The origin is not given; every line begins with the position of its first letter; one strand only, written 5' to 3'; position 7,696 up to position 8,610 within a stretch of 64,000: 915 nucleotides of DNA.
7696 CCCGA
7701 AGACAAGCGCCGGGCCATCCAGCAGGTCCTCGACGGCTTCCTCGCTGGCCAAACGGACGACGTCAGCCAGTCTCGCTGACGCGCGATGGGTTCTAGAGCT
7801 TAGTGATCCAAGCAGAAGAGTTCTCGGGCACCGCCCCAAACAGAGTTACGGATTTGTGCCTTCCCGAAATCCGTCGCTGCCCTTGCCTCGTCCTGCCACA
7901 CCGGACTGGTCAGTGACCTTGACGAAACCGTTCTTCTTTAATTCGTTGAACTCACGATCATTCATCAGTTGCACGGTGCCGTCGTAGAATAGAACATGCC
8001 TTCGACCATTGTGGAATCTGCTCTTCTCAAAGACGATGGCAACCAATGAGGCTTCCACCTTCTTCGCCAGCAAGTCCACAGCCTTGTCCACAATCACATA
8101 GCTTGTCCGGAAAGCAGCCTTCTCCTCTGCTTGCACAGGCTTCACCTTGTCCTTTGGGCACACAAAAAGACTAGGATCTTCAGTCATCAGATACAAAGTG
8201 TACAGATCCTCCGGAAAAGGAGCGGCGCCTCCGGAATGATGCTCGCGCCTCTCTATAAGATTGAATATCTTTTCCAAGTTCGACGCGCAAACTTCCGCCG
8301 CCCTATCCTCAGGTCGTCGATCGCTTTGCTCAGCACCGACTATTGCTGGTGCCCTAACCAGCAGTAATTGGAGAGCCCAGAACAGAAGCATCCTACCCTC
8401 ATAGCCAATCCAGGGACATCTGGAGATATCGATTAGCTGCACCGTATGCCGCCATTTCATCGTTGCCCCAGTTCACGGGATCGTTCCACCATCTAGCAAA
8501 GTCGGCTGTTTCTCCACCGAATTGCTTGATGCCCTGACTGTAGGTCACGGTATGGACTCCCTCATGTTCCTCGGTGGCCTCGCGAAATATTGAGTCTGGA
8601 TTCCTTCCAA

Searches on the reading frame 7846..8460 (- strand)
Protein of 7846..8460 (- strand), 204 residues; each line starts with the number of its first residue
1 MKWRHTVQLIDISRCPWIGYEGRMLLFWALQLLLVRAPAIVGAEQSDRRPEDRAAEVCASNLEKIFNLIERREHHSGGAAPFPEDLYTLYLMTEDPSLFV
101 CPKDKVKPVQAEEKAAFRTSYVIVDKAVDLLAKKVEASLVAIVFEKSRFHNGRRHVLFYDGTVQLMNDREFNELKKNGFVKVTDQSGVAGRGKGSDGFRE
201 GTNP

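Call 75: search_protein_families(library=pfam, proteins=[window:7846-8460:-], max_evalue=0.001)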
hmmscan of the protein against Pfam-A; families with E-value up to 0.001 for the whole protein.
window:7846-8460:- (204 aa): 0 families
